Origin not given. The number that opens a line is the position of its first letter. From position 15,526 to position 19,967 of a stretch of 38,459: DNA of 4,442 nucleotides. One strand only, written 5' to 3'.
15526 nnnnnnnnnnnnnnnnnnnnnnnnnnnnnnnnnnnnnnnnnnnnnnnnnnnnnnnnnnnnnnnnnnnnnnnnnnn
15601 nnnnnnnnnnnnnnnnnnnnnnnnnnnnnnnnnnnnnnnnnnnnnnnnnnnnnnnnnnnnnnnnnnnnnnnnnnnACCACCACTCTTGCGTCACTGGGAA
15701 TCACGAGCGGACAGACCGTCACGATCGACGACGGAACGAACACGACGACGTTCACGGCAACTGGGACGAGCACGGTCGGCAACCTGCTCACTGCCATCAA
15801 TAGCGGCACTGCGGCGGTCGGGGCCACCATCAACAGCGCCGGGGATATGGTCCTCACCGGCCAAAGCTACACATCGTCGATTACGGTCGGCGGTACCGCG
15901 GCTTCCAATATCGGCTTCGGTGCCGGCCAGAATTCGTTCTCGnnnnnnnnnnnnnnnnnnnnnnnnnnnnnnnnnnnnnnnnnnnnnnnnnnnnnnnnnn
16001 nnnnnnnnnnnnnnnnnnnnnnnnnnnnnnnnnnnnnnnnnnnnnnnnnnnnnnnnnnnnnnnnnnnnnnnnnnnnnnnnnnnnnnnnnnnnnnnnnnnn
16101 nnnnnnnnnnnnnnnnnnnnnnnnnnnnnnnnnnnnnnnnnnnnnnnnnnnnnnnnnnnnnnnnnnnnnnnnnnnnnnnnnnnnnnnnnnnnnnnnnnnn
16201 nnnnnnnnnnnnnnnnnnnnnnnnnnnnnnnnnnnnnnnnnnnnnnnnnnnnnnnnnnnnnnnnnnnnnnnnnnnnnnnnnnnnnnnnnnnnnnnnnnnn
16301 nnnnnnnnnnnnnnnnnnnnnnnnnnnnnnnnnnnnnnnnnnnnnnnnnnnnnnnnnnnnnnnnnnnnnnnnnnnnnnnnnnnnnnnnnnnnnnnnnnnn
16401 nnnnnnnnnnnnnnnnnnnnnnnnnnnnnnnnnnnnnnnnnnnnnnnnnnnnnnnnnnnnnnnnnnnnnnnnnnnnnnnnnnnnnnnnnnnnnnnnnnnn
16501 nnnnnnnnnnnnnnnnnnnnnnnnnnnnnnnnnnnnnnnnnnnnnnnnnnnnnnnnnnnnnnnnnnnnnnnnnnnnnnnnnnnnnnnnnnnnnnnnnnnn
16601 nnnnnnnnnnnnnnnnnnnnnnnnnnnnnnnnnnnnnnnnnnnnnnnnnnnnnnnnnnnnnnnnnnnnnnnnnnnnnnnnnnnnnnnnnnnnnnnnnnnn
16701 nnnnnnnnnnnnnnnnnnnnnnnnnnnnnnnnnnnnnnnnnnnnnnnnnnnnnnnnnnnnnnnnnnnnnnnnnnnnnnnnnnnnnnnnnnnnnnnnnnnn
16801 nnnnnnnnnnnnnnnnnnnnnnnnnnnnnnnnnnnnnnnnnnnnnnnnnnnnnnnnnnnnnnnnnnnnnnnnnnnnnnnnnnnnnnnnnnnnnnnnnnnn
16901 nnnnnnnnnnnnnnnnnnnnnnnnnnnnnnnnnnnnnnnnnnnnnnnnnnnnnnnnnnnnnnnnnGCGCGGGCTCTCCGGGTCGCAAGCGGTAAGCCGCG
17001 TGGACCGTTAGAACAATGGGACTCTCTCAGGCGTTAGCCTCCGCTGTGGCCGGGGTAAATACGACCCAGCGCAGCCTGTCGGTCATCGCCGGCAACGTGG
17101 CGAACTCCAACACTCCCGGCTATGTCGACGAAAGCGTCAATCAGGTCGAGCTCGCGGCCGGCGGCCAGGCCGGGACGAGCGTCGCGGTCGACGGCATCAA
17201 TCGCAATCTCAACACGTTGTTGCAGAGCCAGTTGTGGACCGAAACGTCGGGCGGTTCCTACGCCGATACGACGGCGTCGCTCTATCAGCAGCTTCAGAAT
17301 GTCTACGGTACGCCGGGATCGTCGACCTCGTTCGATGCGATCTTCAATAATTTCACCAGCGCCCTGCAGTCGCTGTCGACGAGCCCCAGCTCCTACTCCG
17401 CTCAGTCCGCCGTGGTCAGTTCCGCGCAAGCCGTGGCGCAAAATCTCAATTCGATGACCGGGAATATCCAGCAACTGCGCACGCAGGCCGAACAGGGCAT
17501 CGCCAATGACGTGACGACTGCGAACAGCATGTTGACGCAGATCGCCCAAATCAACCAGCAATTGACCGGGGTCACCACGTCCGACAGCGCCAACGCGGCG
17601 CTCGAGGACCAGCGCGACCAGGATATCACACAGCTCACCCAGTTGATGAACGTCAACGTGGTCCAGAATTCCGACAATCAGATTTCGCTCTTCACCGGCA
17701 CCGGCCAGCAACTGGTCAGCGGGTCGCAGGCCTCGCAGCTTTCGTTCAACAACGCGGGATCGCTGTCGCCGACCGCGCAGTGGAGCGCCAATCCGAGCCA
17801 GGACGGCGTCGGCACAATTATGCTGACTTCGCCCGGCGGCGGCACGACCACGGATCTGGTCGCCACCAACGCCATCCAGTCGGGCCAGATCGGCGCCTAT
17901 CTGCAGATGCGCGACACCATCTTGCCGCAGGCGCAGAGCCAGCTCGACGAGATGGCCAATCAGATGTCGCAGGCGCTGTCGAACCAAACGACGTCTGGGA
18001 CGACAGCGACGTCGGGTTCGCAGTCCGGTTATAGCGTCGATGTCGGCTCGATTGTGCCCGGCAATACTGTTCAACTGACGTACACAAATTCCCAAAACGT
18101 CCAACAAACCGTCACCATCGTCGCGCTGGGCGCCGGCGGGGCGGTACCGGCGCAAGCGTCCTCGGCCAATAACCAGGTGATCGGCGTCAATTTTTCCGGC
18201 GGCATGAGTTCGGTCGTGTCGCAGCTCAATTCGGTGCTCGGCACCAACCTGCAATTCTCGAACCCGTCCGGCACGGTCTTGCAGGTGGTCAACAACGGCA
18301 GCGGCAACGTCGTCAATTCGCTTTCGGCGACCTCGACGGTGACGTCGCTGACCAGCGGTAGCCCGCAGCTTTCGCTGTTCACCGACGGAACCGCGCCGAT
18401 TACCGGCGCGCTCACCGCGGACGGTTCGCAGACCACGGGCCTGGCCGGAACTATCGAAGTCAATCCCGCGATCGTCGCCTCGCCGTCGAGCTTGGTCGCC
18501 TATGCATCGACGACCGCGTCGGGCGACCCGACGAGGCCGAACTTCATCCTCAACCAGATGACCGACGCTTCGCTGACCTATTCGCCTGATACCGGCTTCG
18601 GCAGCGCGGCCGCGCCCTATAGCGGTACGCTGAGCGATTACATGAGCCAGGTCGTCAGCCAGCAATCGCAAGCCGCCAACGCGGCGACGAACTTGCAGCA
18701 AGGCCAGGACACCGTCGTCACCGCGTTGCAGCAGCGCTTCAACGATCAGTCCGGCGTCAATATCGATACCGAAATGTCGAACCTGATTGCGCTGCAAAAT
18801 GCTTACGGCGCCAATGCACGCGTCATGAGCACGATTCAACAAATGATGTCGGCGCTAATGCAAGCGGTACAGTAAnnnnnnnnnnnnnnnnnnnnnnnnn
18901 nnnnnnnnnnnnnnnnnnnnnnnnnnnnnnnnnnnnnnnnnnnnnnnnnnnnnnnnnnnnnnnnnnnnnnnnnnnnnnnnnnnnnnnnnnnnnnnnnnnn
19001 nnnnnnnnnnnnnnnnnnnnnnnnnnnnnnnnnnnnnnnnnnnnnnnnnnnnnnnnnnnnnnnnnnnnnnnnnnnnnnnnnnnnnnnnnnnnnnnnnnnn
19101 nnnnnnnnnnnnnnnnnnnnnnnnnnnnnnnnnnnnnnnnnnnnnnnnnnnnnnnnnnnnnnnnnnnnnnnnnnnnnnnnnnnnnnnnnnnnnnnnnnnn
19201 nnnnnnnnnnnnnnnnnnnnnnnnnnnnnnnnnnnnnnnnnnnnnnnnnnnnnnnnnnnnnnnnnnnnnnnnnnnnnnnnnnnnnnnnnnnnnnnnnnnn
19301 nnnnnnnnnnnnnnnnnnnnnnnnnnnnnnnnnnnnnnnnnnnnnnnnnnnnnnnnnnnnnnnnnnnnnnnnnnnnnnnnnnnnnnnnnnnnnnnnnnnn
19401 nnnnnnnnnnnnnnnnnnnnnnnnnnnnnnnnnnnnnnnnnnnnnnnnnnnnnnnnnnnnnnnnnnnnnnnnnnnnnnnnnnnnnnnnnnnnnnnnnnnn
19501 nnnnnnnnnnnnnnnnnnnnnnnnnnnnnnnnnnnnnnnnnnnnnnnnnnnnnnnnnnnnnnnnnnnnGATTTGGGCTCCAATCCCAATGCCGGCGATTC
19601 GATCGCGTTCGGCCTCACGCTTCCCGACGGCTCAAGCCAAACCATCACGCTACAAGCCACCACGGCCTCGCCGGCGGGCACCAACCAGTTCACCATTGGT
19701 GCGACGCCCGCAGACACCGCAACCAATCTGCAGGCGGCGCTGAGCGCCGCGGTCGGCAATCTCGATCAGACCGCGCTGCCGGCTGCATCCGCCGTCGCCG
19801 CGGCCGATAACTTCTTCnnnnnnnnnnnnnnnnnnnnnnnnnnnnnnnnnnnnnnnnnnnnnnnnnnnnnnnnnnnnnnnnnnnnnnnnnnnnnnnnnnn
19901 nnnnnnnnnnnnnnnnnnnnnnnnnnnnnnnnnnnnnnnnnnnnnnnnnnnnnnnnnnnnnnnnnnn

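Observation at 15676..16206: Hook protein FlgE contains two copies of a module that is also used by the flagellin and by an orphan protein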

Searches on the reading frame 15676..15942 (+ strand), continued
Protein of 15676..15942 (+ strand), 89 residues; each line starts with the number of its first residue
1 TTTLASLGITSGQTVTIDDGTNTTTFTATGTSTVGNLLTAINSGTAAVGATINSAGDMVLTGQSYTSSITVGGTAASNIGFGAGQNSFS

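Call 72: find_encoding_contigs(protein=P0185, flank=10000, max_places=2)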
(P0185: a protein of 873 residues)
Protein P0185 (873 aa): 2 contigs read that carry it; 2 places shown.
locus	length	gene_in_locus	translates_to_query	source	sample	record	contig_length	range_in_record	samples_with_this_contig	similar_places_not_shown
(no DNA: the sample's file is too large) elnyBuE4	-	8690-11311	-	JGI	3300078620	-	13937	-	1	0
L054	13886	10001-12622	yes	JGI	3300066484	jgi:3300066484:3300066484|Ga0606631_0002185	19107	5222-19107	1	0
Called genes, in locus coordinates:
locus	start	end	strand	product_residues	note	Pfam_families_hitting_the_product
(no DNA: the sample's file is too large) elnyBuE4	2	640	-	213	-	?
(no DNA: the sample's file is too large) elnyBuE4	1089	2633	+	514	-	-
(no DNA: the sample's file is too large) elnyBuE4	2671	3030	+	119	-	-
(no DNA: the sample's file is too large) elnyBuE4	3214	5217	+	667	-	PF17990:LodA_N, PF18417:LodA_C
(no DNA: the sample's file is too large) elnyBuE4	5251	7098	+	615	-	PF17990:LodA_N, PF18417:LodA_C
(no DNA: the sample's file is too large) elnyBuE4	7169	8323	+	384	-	PF00890:FAD_binding_2 (faint), PF01266:DAO (weak), PF01494:FAD_binding_3, PF04820:Trp_halogenase, PF07992:Pyr_redox_2 (faint), PF12831:FAD_oxidored, PF04820:Trp_halogenase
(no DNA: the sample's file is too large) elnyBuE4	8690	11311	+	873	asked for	PF17482:Phage_sheath_1C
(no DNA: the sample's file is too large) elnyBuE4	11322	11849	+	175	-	PF06841:Phage_T4_gp19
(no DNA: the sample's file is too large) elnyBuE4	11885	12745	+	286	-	PF12322:T4_baseplate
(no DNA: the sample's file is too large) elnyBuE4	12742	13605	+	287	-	-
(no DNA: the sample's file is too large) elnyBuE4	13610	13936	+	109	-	?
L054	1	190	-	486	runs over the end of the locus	PF07364:DUF1485, PF07171:MlrC_C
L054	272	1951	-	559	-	PF05977:MFS_3, PF07690:MFS_1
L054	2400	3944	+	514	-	-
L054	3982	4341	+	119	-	-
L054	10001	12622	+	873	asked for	PF17482:Phage_sheath_1C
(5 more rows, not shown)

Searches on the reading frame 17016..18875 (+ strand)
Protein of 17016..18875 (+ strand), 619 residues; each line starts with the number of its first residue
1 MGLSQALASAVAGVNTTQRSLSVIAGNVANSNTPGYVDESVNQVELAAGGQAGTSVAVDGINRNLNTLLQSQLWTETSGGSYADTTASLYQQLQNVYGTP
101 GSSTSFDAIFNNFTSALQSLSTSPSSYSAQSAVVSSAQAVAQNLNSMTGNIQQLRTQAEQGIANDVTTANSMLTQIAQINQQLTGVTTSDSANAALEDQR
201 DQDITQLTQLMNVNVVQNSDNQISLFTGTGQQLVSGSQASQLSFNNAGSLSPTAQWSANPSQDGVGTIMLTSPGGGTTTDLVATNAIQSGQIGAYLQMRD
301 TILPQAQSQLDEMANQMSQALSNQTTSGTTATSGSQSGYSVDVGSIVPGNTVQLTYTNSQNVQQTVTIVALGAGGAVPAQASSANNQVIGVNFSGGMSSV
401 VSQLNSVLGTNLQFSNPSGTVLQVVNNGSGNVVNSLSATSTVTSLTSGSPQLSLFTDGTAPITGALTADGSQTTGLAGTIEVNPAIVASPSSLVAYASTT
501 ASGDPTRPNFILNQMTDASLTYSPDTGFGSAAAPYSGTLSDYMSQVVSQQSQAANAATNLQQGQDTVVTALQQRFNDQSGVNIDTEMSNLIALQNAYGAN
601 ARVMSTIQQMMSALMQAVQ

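Call 3: search_protein_families(library=pfam, proteins=[window:17016-18875:+], max_evalue=0.1)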
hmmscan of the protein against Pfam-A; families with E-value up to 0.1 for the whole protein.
window:17016-18875:+ (619 aa): 3 families
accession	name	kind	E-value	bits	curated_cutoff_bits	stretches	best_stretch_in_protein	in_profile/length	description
PF22638.1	FlgK_D1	-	3.4e-46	158.2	28.6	1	91-332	2-225/233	Flagellar hook-associated protein FlgK helical domain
PF06429.18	Flg_bbr_C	-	1.2e-10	41.2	23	1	572-616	1-45/46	Flagellar basal body rod FlgEFG protein C-terminal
PF00460.25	Flg_bb_rod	-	3.9e-05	24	20.7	1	9-36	3-30/31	Flagella basal body rod protein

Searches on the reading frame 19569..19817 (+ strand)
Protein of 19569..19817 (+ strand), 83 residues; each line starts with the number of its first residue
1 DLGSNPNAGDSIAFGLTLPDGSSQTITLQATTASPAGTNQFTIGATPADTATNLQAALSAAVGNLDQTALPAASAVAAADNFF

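Call 6: search_protein_families(library=pfam, proteins=[window:19569-19817:+], max_evalue=10)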
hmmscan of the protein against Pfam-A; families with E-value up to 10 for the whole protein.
seq(83 aa): 1 family
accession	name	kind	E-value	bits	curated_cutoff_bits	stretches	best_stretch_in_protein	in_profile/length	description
PF03768.21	Attacin_N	-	5.4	7.6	23.9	1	31-81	5-52/64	Attacin, N-terminal region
